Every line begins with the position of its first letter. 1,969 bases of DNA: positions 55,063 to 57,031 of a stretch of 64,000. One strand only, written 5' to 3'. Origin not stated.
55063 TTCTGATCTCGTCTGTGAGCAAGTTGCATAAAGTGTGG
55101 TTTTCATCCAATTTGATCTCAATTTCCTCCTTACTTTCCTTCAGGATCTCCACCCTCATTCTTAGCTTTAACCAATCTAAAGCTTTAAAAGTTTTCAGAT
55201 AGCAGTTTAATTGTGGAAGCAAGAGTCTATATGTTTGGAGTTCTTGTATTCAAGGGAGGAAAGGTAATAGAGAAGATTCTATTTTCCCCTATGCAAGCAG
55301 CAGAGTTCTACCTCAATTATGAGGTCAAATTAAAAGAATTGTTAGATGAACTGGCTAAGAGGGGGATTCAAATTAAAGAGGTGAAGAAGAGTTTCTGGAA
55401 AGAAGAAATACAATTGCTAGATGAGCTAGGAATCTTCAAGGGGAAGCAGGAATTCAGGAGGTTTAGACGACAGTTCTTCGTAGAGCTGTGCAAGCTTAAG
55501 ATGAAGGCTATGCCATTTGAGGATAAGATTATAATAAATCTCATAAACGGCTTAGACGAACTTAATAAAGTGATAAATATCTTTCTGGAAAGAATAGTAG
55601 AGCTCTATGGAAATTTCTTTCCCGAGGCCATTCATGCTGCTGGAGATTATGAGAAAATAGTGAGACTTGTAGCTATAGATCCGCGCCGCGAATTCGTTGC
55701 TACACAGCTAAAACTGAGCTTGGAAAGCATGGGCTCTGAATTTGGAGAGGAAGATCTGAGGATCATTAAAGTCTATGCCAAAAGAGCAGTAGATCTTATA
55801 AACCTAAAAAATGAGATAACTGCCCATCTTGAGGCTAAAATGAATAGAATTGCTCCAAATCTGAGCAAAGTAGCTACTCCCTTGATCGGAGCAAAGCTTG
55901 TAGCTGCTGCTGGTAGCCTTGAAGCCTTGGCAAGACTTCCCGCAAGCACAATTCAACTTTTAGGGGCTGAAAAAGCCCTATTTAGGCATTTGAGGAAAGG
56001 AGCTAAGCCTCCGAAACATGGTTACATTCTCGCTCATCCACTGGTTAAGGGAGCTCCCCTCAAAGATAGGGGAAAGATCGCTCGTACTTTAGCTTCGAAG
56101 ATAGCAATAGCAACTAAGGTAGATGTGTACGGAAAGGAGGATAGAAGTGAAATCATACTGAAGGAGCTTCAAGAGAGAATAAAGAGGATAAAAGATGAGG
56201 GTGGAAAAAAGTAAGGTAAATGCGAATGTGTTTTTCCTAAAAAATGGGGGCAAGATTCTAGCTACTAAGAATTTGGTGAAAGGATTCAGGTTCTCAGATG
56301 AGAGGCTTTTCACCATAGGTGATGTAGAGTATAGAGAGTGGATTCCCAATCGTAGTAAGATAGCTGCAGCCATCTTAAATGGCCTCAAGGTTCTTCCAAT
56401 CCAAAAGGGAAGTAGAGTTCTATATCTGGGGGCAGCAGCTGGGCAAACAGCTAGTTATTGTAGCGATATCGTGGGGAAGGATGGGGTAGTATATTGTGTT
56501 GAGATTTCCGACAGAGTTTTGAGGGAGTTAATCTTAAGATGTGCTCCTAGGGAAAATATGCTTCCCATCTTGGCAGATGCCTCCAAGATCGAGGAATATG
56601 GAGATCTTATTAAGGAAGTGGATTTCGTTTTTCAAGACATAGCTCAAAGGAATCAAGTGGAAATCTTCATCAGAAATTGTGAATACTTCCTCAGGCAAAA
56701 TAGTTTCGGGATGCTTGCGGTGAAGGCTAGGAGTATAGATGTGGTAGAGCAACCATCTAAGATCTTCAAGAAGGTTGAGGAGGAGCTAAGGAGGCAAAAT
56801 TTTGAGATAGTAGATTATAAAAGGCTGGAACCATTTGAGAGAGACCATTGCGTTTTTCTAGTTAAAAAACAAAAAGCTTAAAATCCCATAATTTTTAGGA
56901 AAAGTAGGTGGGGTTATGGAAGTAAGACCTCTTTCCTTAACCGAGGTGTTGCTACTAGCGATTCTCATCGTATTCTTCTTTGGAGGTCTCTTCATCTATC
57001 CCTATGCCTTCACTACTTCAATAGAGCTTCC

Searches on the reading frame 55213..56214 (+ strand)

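Call 42: search_protein_families(library=pfam, proteins=[window:55213-56214:+])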
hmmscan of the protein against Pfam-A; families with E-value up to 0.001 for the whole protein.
window:55213-56214:+ (333 aa): 1 family
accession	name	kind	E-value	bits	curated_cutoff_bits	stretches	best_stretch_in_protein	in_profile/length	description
PF01798.23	Nop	-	2.2e-52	178.2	25.4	1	114-323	2-222/228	snoRNA binding domain, fibrillarin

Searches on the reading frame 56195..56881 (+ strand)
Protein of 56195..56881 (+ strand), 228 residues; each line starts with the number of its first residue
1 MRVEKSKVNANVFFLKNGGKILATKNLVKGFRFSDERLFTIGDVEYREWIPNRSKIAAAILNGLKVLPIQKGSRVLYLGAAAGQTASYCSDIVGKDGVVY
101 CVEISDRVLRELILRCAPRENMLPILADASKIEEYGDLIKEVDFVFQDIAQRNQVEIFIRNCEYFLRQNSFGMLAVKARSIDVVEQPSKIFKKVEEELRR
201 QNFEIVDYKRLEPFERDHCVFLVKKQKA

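Call 42: search_protein_families(library=pfam, proteins=[window:56195-56881:+])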
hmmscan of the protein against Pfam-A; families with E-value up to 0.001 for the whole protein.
window:56195-56881:+ (228 aa): 1 family
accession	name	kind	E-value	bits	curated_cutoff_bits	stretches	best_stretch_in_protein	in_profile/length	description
PF01269.23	Fibrillarin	-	8.9e-82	274.1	27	1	5-226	3-226/227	Fibrillarin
